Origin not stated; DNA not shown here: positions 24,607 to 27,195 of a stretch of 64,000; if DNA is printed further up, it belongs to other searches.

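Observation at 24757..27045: An extracellular NHL propeller plus TPR is fused to a Yip1 membrane domain inside an importer operon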

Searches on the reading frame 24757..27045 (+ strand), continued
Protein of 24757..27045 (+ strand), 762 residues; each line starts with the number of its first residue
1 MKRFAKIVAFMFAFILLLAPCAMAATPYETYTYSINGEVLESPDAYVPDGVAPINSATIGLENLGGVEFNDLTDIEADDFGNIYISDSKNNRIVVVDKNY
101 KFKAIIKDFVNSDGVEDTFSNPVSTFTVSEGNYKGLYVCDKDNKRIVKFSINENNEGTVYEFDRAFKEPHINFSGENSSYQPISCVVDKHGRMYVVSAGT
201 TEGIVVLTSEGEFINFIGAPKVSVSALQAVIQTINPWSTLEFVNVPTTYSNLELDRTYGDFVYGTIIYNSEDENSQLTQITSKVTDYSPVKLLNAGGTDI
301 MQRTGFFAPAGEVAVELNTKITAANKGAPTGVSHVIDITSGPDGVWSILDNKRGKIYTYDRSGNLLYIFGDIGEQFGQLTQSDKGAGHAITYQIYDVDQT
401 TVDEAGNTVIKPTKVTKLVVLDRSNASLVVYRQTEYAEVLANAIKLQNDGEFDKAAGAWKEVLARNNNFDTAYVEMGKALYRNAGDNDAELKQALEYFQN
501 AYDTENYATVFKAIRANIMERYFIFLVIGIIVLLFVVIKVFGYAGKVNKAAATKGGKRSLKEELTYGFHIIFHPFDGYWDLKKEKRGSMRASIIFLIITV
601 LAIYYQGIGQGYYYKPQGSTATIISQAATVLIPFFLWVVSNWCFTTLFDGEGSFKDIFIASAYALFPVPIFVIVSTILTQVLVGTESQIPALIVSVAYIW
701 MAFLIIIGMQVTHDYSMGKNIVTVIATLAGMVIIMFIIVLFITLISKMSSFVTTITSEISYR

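Call 73: find_homologous_proteins(query=L014:9983-12139:+)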
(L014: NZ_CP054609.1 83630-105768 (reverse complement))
Query L014:9983-12139:+ (719 aa): 2955 proteins with E <= 0.001 among 8000 candidates; the best 120 are listed.
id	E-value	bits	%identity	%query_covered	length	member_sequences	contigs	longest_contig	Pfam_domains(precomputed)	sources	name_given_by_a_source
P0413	0.0e+0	1465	90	100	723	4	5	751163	PF04893.23,PF01436.28,PF08450.19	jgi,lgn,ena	-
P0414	0.0e+0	1247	78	96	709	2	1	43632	PF04893.23,PF01436.28,PF25021.2,PF08450.19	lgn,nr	nr:YIP1 family protein [Paenibacillus phyllosphaerae]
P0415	0.0e+0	1205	73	100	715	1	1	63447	PF04893.23,PF01436.28,PF06739.18,PF08450.19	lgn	-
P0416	0.0e+0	1198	75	96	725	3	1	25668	PF04893.23,PF01436.28,PF08450.19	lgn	-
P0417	0.0e+0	1192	73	100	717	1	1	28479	PF04893.23,PF01436.28,PF08450.19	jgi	jgi:streptogramin lyase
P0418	0.0e+0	1192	73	100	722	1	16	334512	PF04893.23,PF01436.28,PF08450.19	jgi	jgi:streptogramin lyase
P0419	0.0e+0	1182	72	100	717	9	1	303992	PF04893.23,PF13449.13,PF01436.28,PF25021.2,PF08450.19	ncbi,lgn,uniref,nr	ncbi:YIP1 family protein [Paenibacillus naphthalenovorans]|uniref:YIP1 family protein n=1 Tax=Paenib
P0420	0.0e+0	1171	73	99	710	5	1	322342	PF04893.23,PF01436.28,PF08450.19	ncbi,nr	ncbi:nuclease PIN [Paenibacillus sp. Soil522]|nr:nuclease PIN [Paenibacillus sp. Soil522]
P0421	0.0e+0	1164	71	100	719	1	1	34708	PF04893.23,PF17170.11,PF13449.13,PF01436.28,PF06739.18,PF08450.19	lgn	-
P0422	0.0e+0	1164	71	100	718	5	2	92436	PF04893.23,PF01436.28,PF25021.2,PF08450.19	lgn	-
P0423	0.0e+0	1156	72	99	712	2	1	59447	PF04893.23,PF01436.28,PF08450.19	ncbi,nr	ncbi:nuclease PIN [Paenibacillus sp. FSL H8-0548]|nr:nuclease PIN [Paenibacillus sp. FSL H8-0548]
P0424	0.0e+0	1155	72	97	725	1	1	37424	PF14559.13,PF04893.23,PF01436.28,PF07719.24,PF08450.19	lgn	-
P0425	0.0e+0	1155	72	100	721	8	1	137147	PF04893.23,PF01436.28,PF08450.19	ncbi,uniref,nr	ncbi:YIP1 family protein [Paenibacillus luteus]|uniref:YIP1 family protein n=1 Tax=Paenibacillus lut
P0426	0.0e+0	1153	70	100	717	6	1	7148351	PF04893.23,PF17170.11,PF01436.28,PF06739.18,PF08450.19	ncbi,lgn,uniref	ncbi:YIP1 family protein [Candidatus Pristimantibacillus sp. PTI5]|uniref:YIP1 family protein n=1 Ta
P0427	0.0e+0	1148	72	96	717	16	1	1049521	PF04893.23,PF01436.28,PF08450.19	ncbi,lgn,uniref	ncbi:SMP-30/gluconolactonase/LRE family protein [Paenibacillus sp. NRS-1760]|uniref:SMP-30/gluconola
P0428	0.0e+0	1146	71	100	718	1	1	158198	PF04893.23,PF01436.28,PF25021.2,PF08450.19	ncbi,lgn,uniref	ncbi:YIP1 family protein [Paenibacillus sp. 2TAB23]|uniref:YIP1 family protein n=1 Tax=Paenibacillus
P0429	0.0e+0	1144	71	100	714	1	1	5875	PF04893.23,PF01436.28,PF08450.19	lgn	-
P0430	0.0e+0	1131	74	93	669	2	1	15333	PF04893.23,PF01436.28,PF08450.19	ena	-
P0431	0.0e+0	1130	68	100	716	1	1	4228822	PF04893.23,PF01436.28,PF25021.2,PF08450.19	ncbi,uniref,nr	ncbi:YIP1 family protein [Paenibacillus protaetiae]|uniref:Nuclease PIN n=1 Tax=Paenibacillus protae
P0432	0.0e+0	1110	68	100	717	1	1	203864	PF04893.23,PF01436.28,PF25021.2,PF08450.19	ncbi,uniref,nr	ncbi:YIP1 family protein [Paenibacillus kobensis]|uniref:YIP1 family protein n=1 Tax=Paenibacillus k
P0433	0.0e+0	1107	67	100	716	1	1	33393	PF04893.23,PF01436.28,PF08450.19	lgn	-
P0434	0.0e+0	1105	68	99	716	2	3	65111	PF04893.23,PF01436.28,PF25021.2,PF08450.19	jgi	-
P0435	0.0e+0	1102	66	100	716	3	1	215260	PF04893.23,PF01436.28,PF25021.2,PF08450.19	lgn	-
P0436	0.0e+0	1090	76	87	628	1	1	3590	PF04893.23,PF01436.28,PF06739.18,PF08450.19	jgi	jgi:DNA-binding beta-propeller fold protein YncE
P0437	0.0e+0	1084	68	96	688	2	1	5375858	PF04893.23,PF13449.13,PF01436.28,PF08450.19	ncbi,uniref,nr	ncbi:YIP1 family protein [Paenibacillus sp. 32O-W]|uniref:YIP1 family protein n=1 Tax=Paenibacillus 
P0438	0.0e+0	1082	70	96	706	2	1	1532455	PF04893.23,PF01436.28,PF08450.19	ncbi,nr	ncbi:SMP-30/gluconolactonase/LRE family protein [Paenibacillus sp. GSMTC-2017]|nr:SMP-30/gluconolact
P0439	0.0e+0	1082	67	99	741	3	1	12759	PF14559.13,PF04893.23,PF00515.35,PF13449.13,PF01436.28,PF07719.24,PF08450.19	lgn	-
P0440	0.0e+0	1082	68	100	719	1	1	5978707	PF04893.23,PF01436.28,PF08450.19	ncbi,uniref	ncbi:YIP1 family protein [Paenibacillus sp. FA6]|uniref:YIP1 family protein n=1 Tax=Paenibacillus sp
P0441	0.0e+0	1081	67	98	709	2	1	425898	PF04893.23,PF01436.28,PF25021.2,PF08450.19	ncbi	-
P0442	0.0e+0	1079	67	100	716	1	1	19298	PF04893.23,PF01436.28,PF25021.2,PF08450.19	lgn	-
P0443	0.0e+0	1064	67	96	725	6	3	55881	PF04893.23,PF13449.13,PF01436.28,PF25021.2,PF08450.19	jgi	-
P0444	0.0e+0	1046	67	96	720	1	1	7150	PF04893.23,PF01436.28,PF08450.19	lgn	-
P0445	0.0e+0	1039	76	83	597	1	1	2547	PF04893.23,PF01436.28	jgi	jgi:hypothetical protein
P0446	0.0e+0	1027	65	96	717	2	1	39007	PF04893.23,PF13449.13,PF01436.28,PF08450.19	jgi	jgi:tetratricopeptide (TPR) repeat protein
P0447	7.7e-281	951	62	96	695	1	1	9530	PF04893.23,PF01436.28,PF08450.19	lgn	-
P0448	1.8e-280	950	59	100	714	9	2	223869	PF14559.13,PF04893.23,PF01436.28,PF07719.24,PF08450.19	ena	-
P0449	5.2e-271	919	60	95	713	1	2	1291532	PF04893.23,PF01436.28,PF25021.2,PF08450.19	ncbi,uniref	ncbi:YIP1 family protein [Paenibacillus hodogayensis]|uniref:YIP1 family protein n=1 Tax=Paenibacill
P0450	1.5e-267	907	57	100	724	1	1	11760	PF04893.23,PF01436.28,PF25021.2,PF08450.19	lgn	-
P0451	6.2e-266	902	59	95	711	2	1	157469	PF01436.28,PF08450.19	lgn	-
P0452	7.2e-263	892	57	100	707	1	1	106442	PF04893.23,PF01436.28,PF08450.19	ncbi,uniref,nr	ncbi:YIP1 family protein [Paenibacillus koleovorans]|uniref:YIP1 family protein n=1 Tax=Paenibacillu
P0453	1.6e-262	891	58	95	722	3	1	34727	PF04893.23,PF13449.13,PF01436.28,PF25021.2,PF08450.19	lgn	-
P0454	4.0e-262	889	59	95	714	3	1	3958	PF04893.23,PF01436.28,PF25021.2,PF06739.18,PF08450.19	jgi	jgi:hypothetical protein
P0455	3.9e-259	879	57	98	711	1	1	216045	PF04893.23,PF01436.28,PF25021.2,PF08450.19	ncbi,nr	ncbi:nuclease PIN [Paenibacillaceae bacterium]|nr:nuclease PIN [Paenibacillaceae bacterium]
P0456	2.3e-257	874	57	95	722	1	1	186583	PF01436.28,PF08450.19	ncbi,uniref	ncbi:SMP-30/gluconolactonase/LRE family protein [Paenibacillus sp. GYB003]|uniref:SMP-30/gluconolact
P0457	5.2e-253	859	54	100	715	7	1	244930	PF04893.23,PF13449.13,PF01436.28,PF25021.2,PF06739.18,PF08450.19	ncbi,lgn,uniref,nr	ncbi:SMP-30/gluconolactonase/LRE family protein [Paenibacillus sp. OAS669]|uniref:SMP-30/gluconolact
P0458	1.3e-252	858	54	99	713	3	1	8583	PF04893.23,PF01436.28,PF08450.19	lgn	-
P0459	3.0e-251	853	55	95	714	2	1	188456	PF04893.23,PF01436.28,PF08450.19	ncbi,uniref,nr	ncbi:SMP-30/gluconolactonase/LRE family protein [Paenibacillus filicis]|uniref:SMP-30/gluconolactona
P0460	3.2e-251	853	55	95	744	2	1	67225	PF04893.23,PF01436.28,PF06739.18,PF08450.19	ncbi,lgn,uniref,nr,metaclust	ncbi:SMP-30/gluconolactonase/LRE family protein [Cohnella thermotolerans]|uniref:SMP-30/gluconolacto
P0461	1.0e-249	848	54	100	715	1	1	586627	PF14559.13,PF04893.23,PF01436.28,PF25021.2,PF06739.18,PF08450.19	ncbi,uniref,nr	ncbi:nuclease PIN [Paenibacillus doosanensis]|uniref:YIP1 family protein n=1 Tax=Paenibacillus doosa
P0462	1.4e-249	848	54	100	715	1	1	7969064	PF04893.23,PF01436.28,PF25021.2,PF06739.18,PF08450.19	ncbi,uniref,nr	ncbi:Serine/threonine-protein kinase PknD [Paenibacillus konkukensis]|uniref:Serine/threonine-protei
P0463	1.6e-249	848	54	96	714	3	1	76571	PF04893.23,PF01436.28,PF08450.19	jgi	jgi:hypothetical protein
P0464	1.8e-249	848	55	98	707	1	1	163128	PF04893.23,PF13432.13,PF01436.28,PF07719.24,PF08450.19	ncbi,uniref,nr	ncbi:SMP-30/gluconolactonase/LRE family protein [Paenibacillus cremeus]|uniref:Nuclease PIN n=1 Tax=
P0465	2.9e-249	847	56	95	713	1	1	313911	PF04893.23,PF01436.28,PF08450.19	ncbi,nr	nr:SMP-30/gluconolactonase/LRE family protein [Paenibacillus periandrae]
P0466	5.0e-249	846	55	96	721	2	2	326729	PF14559.13,PF04893.23,PF01436.28,PF25021.2,PF08450.19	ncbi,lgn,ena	-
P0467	7.6e-249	845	56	95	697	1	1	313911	PF04893.23,PF01436.28,PF08450.19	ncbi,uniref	ncbi:SMP-30/gluconolactonase/LRE family protein [Paenibacillus periandrae]|uniref:SMP-30/gluconolact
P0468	8.3e-249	845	55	95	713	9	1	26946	PF04893.23,PF01436.28,PF08450.19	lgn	-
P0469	1.2e-248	845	55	96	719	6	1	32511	PF04893.23,PF01436.28,PF08450.19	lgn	-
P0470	3.9e-248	843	54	97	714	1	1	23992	PF04893.23,PF01436.28,PF08450.19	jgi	jgi:tetratricopeptide (TPR) repeat protein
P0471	4.6e-248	843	55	97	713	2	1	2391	PF04893.23,PF01436.28,PF08450.19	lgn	-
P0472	2.4e-247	841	53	100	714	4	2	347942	PF14559.13,PF04893.23,PF01436.28,PF08450.19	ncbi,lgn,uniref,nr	ncbi:YIP1 family protein [Paenibacillus allorhizosphaerae]|uniref:Yip1 domain-containing protein n=1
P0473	1.9e-246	838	53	99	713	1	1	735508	PF04893.23,PF01436.28,PF08450.19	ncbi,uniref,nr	ncbi:YIP1 family protein [Paenibacillus agricola]|uniref:Nuclease PIN n=1 Tax=Paenibacillus agricola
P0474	4.8e-246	836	53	96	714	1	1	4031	PF14559.13,PF04893.23,PF01436.28,PF08450.19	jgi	jgi:tetratricopeptide (TPR) repeat protein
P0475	9.8e-246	835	53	99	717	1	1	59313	PF14559.13,PF04893.23,PF01436.28,PF08450.19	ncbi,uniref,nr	ncbi:YIP1 family protein [Paenibacillus thalictri]|uniref:Nuclease PIN n=1 Tax=Paenibacillus thalict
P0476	1.4e-245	835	54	95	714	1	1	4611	PF04893.23,PF13449.13,PF01436.28,PF25021.2,PF06739.18,PF08450.19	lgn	-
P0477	1.6e-245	834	52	99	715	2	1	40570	PF14559.13,PF04893.23,PF01436.28,PF08450.19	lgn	-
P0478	1.9e-245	834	55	95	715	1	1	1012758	PF04893.23,PF13449.13,PF01436.28,PF25021.2,PF06739.18,PF08450.19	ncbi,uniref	ncbi:SMP-30/gluconolactonase/LRE family protein [Paenibacillus sp. NPDC056579]|uniref:SMP-30/glucono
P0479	2.0e-245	834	55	95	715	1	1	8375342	PF04893.23,PF13449.13,PF01436.28,PF25021.2,PF06739.18,PF08450.19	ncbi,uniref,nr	ncbi:SMP-30/gluconolactonase/LRE family protein [Paenibacillus sp. H1-7]|uniref:SMP-30/gluconolacton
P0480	2.5e-245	834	54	95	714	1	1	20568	PF04893.23,PF13449.13,PF01436.28,PF25021.2,PF06739.18,PF08450.19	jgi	-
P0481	4.7e-245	833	55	95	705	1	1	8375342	PF04893.23,PF13449.13,PF01436.28,PF25021.2,PF06739.18,PF08450.19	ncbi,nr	ncbi:nuclease PIN [Paenibacillus sp. H1-7]|nr:nuclease PIN [Paenibacillus sp. H1-7]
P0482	1.1e-244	832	52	100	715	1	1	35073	PF04893.23,PF13449.13,PF01436.28,PF25021.2,PF06739.18,PF08450.19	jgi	jgi:sugar lactone lactonase YvrE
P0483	2.5e-244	831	54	96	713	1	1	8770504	PF04893.23,PF01436.28,PF08450.19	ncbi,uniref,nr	ncbi:YIP1 family protein [Paenibacillus hamazuiensis]|uniref:YIP1 family protein n=1 Tax=Paenibacill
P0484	2.7e-244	830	55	97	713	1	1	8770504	PF14559.13,PF04893.23,PF01436.28,PF08450.19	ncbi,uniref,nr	ncbi:YIP1 family protein [Paenibacillus hamazuiensis]|uniref:YIP1 family protein n=1 Tax=Paenibacill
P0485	1.9e-243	828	53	95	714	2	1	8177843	PF04893.23,PF01436.28,PF08450.19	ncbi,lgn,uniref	ncbi:YIP1 family protein [Paenibacillus sp. S-38]|uniref:YIP1 family protein n=1 Tax=Paenibacillus s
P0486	2.6e-243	827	54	95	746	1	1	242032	PF04893.23,PF01436.28,PF08450.19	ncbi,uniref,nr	ncbi:YIP1 family protein [Cohnella fermenti]|uniref:Nuclease PIN n=1 Tax=Cohnella fermenti TaxID=256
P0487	9.0e-243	825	51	100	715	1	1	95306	PF04893.23,PF01436.28,PF25021.2,PF06739.18,PF08450.19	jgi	jgi:sugar lactone lactonase YvrE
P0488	1.4e-242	825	53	95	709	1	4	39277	PF04893.23,PF01436.28,PF08450.19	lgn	-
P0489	6.7e-242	823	53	99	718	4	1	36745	PF04893.23,PF13449.13,PF01436.28,PF08450.19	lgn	-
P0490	8.3e-242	822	53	95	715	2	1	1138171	PF04893.23,PF01436.28,PF08450.19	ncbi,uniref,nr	ncbi:nuclease PIN [Paenibacillus piri]|uniref:Nuclease PIN n=1 Tax=Paenibacillus piri TaxID=2547395 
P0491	1.1e-241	822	53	98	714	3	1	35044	PF04893.23,PF01436.28,PF25021.2,PF08450.19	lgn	-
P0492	3.3e-240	817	52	99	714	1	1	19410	PF04893.23,PF01436.28,PF08450.19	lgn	-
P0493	4.1e-240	817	52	97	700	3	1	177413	PF04893.23,PF01436.28,PF25021.2,PF06739.18,PF08450.19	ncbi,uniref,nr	ncbi:nuclease PIN [Paenibacillus sp. LMG 31456]|uniref:Nuclease PIN n=2 Tax=Paenibacillus foliorum T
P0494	4.8e-239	813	53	95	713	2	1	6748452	PF04893.23,PF01436.28,PF08450.19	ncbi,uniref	ncbi:YIP1 family protein [Paenibacillus sp. TAB 01]|uniref:YIP1 family protein n=1 Tax=Paenibacillus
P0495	2.1e-238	811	51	97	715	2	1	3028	PF14559.13,PF01436.28,PF08450.19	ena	-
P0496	1.4e-237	808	52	99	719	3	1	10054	PF14559.13,PF04893.23,PF01436.28,PF08450.19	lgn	-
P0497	5.2e-237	806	52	98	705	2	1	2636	PF04893.23,PF13449.13,PF01436.28,PF06739.18,PF08450.19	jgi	jgi:hypothetical protein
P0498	5.8e-237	806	50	99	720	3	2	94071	PF14559.13,PF04893.23,PF01436.28,PF08450.19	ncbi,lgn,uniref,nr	ncbi:nuclease PIN [Cohnella sp. CIP 111063]|uniref:YIP1 family protein n=1 Tax=unclassified Cohnella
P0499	1.2e-236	805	53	96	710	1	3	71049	PF14559.13,PF04893.23,PF01436.28,PF06739.18,PF07719.24,PF08450.19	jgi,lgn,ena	jgi:Gluconolactonase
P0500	2.1e-236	804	52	96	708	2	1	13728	PF04893.23,PF01436.28,PF08450.19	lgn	-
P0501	9.5e-236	802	52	98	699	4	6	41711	PF14559.13,PF04893.23,PF13449.13,PF01436.28,PF08450.19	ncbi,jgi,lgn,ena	-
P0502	5.8e-235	800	51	96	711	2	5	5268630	PF14559.13,PF04893.23,PF01436.28,PF08450.19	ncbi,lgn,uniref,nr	ncbi:MAG: nuclease PIN [Candidatus Pristimantibacillus lignocellulolyticus]|uniref:Nuclease PIN n=1 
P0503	7.8e-235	799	52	98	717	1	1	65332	PF14559.13,PF04893.23,PF13449.13,PF01436.28,PF08450.19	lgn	-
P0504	3.7e-234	797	51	97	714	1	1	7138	PF04893.23,PF13449.13,PF01436.28,PF08450.19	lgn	-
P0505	4.1e-234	797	50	99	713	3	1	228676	PF04893.23,PF01436.28,PF08450.19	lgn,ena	-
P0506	5.1e-234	796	52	96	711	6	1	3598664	PF14559.13,PF04893.23,PF01436.28,PF08450.19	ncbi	ncbi:YIP1 family protein [Paenibacillus sp. Marseille-Q7038]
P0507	1.1e-233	795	52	99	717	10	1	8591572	PF14559.13,PF04893.23,PF01436.28,PF08450.19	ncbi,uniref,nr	ncbi:YIP1 family protein [Paenibacillus sp. PAMC21692]|uniref:YIP1 family protein n=1 Tax=Paenibacil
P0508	1.3e-233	795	51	96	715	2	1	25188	PF14559.13,PF04893.23,PF01436.28,PF08450.19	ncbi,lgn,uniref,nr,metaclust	ncbi:YIP1 family protein [Paenibacillus daejeonensis]|uniref:YIP1 family protein n=1 Tax=Paenibacill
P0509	1.5e-233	795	50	99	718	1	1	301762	PF14559.13,PF04893.23,PF01436.28,PF08450.19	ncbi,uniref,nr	ncbi:YIP1 family protein [Paenibacillus soyae]|uniref:YIP1 family protein n=1 Tax=Paenibacillus soya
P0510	3.3e-231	787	51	95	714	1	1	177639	PF14559.13,PF04893.23,PF01436.28,PF25021.2,PF08450.19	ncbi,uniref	ncbi:YIP1 family protein [Paenibacillus sp. y28]|uniref:YIP1 family protein n=1 Tax=Paenibacillus sp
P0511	4.6e-231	787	50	96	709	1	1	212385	PF04893.23,PF01436.28,PF08450.19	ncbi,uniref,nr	ncbi:serine/threonine-protein kinase PknD [Ruminiclostridium hungatei]|uniref:Serine/threonine-prote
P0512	3.4e-230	784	51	99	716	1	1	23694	PF04893.23,PF01436.28,PF06739.18,PF08450.19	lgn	-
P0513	5.3e-229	780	51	100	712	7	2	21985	PF04893.23,PF01436.28,PF08450.19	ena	-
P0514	1.8e-228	778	50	96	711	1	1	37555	PF04893.23,PF01436.28,PF08450.19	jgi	-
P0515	4.1e-227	774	51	96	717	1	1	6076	PF01436.28,PF08450.19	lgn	-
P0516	5.3e-227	773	49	99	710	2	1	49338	PF14559.13,PF04893.23,PF01436.28,PF08450.19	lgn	-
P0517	5.5e-227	773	50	95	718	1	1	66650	PF14559.13,PF04893.23,PF01436.28,PF08450.19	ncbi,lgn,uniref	ncbi:YIP1 family protein [Paenibacillus sp. GCM10023252]|uniref:YIP1 family protein n=1 Tax=Paenibac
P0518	7.0e-226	770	50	99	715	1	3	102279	PF04893.23,PF00515.35,PF13432.13,PF01436.28,PF07719.24,PF08450.19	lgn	-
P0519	4.5e-218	744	49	99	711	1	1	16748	PF04893.23,PF24684.2,PF01436.28,PF25021.2,PF08450.19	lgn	-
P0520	8.6e-217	740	47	98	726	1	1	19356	PF04893.23,PF01436.28,PF08450.19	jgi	jgi:tetratricopeptide (TPR) repeat protein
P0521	7.3e-216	736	50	95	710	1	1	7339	PF04893.23,PF01436.28,PF08450.19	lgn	-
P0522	5.2e-211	720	50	96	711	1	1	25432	PF04893.23,PF01436.28,PF08450.19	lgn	-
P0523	9.1e-209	713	46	100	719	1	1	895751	PF04893.23,PF01436.28,PF08450.19,PF13374.13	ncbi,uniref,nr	ncbi:YIP1 family protein [Paenibacillus alkalitolerans]|uniref:YIP1 family protein n=1 Tax=Paenibaci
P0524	9.6e-209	713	48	95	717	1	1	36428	PF04893.23,PF13449.13,PF13432.13,PF01436.28,PF08450.19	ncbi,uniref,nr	ncbi:YIP1 family protein [Paenibacillus eucommiae]|uniref:DNA-binding beta-propeller fold protein Yn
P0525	2.5e-208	712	45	99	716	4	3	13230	PF04893.23,PF13449.13,PF01436.28,PF08450.19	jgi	jgi:streptogramin lyase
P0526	5.6e-208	710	45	100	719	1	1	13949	PF04893.23,PF24684.2,PF01436.28,PF06739.18,PF08450.19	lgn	-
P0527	6.0e-208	710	45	98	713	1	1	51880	PF04893.23,PF01436.28,PF08450.19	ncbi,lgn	-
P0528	1.0e-207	710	48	95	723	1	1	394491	PF04893.23,PF01436.28,PF08450.19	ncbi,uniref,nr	ncbi:YIP1 family protein [Paenibacillus filicis]|uniref:YIP1 family protein n=1 Tax=Paenibacillus gy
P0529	6.4e-207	707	47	96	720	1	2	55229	PF04893.23,PF24684.2,PF01436.28,PF08450.19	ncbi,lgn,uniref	ncbi:YIP1 family protein [Marinicrinis lubricantis]|uniref:YIP1 family protein n=1 Tax=Marinicrinis 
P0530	1.3e-204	699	46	96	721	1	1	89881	PF04893.23,PF01436.28,PF08450.19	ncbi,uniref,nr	ncbi:YIP1 family protein [Paenibacillus koleovorans]|uniref:YIP1 family protein n=1 Tax=Paenibacillu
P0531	1.6e-204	699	46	96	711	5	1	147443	PF14559.13,PF04893.23,PF00515.35,PF13432.13,PF01436.28,PF07719.24,PF08450.19,PF13374.13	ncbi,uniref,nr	ncbi:DUF1282 domain-containing protein [Paenibacillus hemerocallicola]|uniref:DUF1282 domain-contain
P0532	2.2e-204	699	46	95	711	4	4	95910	PF04893.23,PF00515.35,PF01436.28,PF06739.18,PF07719.24,PF08450.19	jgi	jgi:tetratricopeptide (TPR) repeat protein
